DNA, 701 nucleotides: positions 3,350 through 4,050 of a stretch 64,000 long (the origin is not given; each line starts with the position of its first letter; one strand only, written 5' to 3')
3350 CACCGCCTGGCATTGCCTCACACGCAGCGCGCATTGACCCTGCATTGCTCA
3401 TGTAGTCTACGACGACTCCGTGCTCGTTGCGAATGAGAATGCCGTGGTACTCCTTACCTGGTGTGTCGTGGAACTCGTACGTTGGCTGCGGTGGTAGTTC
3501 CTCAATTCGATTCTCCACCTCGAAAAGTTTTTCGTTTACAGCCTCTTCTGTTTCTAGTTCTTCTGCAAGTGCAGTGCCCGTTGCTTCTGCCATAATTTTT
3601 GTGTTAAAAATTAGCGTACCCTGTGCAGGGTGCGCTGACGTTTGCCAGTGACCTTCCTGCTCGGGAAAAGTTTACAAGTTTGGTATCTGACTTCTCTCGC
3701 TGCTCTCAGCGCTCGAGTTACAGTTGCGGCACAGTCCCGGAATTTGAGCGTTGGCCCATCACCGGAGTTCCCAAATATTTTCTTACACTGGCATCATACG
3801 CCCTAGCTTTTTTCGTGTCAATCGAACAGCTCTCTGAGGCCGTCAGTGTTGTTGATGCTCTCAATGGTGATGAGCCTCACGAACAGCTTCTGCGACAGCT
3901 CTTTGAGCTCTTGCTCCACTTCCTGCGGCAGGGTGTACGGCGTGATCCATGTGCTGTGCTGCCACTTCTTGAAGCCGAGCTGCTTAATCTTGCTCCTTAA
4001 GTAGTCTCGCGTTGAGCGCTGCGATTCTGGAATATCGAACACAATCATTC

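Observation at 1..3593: VirD4-like coupling ATPase lies 40 kb from the T4SS operon, in an operon with a Clp-like AAA+ gene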

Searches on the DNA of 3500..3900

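Call 96: search_rna_families(source=window, start=3500, end=3900, threshold=evalue, max_evalue=10, show_alignments=3)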
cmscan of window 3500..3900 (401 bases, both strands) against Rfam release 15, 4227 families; matches with E-value up to 10: 4.
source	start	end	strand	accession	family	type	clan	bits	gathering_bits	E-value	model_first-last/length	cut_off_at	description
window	3661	3813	-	RF00174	Cobalamin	Cis-reg; riboswitch;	CL00101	30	31.5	5.5e-06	1-189/189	no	Cobalamin riboswitch aptamer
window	3523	3614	+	RF02843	RefA5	Gene; antisense;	-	14.2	91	2.8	1-68/68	no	Enterococcus sRNA A5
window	3825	3867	-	RF01519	CC0196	Gene; sRNA;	-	12.9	35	2.3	1-58/58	no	Caulobacter sRNA CC0196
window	3863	3882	+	RF01127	sR42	Gene; snRNA; snoRNA; CD-box;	-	10.2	38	6.3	1-63/63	no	Small nucleolar RNA sR42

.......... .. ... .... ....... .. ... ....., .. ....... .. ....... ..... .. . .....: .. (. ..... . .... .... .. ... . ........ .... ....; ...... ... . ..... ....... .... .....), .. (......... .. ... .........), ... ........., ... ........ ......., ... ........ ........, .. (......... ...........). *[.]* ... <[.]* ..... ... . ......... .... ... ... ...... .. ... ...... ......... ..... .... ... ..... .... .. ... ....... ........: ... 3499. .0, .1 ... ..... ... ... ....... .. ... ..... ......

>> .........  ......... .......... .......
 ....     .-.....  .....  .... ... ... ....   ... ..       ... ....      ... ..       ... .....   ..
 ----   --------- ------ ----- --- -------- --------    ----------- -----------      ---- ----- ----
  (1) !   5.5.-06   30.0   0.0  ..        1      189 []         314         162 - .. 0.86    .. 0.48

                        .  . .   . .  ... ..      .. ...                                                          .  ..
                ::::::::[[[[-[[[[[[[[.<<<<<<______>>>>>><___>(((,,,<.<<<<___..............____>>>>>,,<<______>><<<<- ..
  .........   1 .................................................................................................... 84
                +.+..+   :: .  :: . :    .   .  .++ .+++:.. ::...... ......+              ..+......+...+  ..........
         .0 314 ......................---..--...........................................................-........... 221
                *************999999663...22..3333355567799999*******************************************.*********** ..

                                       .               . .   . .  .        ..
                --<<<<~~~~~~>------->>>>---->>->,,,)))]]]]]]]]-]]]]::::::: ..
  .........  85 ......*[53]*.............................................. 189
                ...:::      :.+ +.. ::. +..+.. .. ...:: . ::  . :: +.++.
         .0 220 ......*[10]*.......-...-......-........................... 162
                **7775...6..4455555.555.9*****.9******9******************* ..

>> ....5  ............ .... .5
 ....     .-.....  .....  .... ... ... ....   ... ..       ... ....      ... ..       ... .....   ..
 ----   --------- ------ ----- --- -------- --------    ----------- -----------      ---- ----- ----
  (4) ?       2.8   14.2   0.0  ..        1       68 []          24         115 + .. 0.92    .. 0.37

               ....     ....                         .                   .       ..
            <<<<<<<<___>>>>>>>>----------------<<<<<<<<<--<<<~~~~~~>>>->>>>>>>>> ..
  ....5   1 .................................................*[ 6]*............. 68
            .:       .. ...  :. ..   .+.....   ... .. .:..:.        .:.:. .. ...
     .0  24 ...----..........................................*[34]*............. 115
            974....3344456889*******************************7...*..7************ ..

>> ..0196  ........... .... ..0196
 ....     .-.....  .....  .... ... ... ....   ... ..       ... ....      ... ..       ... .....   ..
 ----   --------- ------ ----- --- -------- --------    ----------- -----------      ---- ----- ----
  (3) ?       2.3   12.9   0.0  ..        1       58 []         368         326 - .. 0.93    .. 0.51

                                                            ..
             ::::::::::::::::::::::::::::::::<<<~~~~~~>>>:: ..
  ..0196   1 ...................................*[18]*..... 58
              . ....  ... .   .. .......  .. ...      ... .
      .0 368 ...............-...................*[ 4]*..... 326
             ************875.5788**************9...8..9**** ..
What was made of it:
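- On Cobalamin riboswitch (Rfam clan CL00101): The window scores 30.0 bits against 31.5 (call 96).
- Window hit 30.0 bits, E 5.5e-6 (call 96).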
